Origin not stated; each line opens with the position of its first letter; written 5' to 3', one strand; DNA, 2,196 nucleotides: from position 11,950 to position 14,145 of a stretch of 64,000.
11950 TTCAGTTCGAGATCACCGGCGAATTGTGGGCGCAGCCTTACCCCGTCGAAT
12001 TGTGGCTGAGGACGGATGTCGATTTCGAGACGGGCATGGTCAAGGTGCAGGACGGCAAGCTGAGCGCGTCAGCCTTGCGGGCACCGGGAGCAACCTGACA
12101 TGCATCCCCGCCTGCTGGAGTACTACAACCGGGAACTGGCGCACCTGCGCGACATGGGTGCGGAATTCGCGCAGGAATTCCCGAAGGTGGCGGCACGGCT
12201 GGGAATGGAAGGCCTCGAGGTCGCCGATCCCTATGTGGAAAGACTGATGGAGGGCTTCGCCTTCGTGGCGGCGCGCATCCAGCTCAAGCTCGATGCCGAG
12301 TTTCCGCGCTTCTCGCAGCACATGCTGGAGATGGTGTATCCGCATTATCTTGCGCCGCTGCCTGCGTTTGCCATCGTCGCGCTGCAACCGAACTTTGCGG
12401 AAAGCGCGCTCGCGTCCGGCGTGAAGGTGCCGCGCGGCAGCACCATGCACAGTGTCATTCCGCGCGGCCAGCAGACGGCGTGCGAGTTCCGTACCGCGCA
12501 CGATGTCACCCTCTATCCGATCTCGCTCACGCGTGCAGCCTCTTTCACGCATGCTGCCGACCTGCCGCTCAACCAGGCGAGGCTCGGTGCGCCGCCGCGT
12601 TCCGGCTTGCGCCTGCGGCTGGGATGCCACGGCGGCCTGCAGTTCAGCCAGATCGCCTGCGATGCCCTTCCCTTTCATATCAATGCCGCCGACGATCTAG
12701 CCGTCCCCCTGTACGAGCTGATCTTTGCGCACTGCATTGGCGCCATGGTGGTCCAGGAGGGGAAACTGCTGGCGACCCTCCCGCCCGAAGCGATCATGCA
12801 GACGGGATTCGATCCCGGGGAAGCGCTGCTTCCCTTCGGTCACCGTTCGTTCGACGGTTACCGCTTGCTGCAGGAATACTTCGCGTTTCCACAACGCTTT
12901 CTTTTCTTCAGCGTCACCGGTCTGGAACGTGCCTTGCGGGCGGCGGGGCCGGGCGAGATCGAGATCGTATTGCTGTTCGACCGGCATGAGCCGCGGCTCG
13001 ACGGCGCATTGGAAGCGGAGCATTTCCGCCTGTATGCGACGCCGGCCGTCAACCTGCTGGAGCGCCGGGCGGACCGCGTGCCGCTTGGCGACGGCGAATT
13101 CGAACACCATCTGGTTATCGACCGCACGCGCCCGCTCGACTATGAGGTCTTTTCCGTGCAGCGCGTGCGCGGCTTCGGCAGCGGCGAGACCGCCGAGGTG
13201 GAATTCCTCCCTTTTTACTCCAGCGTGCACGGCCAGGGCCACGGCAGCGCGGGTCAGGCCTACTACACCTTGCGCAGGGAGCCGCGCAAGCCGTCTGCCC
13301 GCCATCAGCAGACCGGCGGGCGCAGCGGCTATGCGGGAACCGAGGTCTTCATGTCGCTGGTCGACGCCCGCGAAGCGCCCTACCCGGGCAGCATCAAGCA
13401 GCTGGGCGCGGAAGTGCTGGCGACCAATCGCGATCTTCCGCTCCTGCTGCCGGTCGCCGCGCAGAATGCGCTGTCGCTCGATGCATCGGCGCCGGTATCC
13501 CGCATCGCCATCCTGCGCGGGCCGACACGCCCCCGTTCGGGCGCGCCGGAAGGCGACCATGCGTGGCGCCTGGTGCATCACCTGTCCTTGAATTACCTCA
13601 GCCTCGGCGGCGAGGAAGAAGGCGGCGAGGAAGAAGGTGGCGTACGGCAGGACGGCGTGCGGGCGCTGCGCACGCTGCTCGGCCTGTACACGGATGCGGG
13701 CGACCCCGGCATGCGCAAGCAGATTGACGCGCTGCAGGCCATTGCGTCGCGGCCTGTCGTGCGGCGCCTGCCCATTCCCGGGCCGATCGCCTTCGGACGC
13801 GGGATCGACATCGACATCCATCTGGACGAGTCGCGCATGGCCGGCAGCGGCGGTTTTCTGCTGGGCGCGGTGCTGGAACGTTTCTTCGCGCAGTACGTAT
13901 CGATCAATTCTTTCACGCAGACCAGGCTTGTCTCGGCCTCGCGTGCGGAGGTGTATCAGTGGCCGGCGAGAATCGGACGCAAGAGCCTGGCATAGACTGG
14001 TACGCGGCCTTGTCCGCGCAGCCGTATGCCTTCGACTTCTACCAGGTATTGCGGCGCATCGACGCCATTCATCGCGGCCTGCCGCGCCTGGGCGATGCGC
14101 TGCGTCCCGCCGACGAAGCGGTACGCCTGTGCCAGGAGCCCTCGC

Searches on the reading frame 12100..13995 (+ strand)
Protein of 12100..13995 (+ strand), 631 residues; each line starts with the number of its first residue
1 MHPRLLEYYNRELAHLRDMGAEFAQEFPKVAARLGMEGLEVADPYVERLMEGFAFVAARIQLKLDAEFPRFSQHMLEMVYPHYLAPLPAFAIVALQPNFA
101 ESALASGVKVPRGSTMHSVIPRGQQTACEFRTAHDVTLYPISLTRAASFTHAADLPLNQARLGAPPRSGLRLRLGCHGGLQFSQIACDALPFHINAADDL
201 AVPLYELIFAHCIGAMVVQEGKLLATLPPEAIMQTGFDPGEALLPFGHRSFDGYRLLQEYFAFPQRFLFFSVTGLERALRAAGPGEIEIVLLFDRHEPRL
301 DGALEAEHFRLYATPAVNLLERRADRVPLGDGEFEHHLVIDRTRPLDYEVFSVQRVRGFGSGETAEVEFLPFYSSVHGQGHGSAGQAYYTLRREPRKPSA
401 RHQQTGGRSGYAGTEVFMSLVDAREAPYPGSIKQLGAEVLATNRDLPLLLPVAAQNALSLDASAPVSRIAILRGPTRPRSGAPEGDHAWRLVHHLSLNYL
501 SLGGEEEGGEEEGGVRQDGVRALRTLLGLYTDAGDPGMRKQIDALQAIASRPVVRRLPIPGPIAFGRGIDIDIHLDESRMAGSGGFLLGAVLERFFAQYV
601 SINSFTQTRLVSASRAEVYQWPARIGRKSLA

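Call 77: search_protein_families(library=pfam, proteins=[L107:7516-7770:+, L107:7946-8638:+, L110:6548-6889:-, L107:6453-6914:+], max_evalue=0.1)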
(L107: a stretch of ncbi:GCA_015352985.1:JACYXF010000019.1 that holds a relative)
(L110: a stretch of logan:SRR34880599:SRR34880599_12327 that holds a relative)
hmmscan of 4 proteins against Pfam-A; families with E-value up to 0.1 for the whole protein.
L107:7516-7770:+ (84 aa): 0 families

L107:7946-8638:+ (230 aa): 2 families
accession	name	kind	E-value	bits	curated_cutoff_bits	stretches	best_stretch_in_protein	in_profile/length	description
PF07588.17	DUF1554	-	0.00052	20.3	27.5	1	48-80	6-38/136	Protein of unknown function (DUF1554)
PF06482.17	Endostatin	-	0.00073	19.7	29.4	1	44-157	9-118/170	Collagenase NC10 and Endostatin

L110:6548-6889:- (113 aa): 1 family
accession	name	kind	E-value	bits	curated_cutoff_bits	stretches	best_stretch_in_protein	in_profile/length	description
PF17708.6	Gasdermin_C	-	0.068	13.7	36.3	1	40-85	30-74/172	Gasdermin PUB domain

L107:6453-6914:+ (153 aa): 0 families

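Call 89: search_protein_families(library=pfam, proteins=[L112:3105-3599:+, L112:3761-4747:+, L112:4806-5198:+, L111:6792-7820:+, L111:7771-8529:+, L111:10003-10485:+, L111:10498-10926:+, L111:11590-12054:+, L112:326-2194:+], max_evalue=0.05)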
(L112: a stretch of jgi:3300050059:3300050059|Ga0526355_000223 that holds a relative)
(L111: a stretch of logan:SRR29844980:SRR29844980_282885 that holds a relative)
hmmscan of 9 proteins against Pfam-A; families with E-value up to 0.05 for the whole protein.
L112:3105-3599:+ (164 aa): 1 family
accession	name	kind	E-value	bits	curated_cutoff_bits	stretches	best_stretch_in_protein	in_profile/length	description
PF14113.12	Tae4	-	3.6e-14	53.3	27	1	33-156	2-125/125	Type VI secretion system (T6SS), amidase effector protein 4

L112:3761-4747:+ (328 aa): 0 families

L112:4806-5198:+ (130 aa): 0 families

L111:6792-7820:+ (342 aa): 0 families

L111:7771-8529:+ (252 aa): 0 families

L111:10003-10485:+ (160 aa): 0 families

L111:10498-10926:+ (142 aa): 0 families

L111:11590-12054:+ (154 aa): 0 families

L112:326-2194:+ (622 aa): 1 family
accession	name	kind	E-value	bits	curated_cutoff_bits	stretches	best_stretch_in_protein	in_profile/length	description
PF19527.4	DUF6055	-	2.1e-06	27.4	27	1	140-250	124-234/417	Family of unknown function (DUF6055)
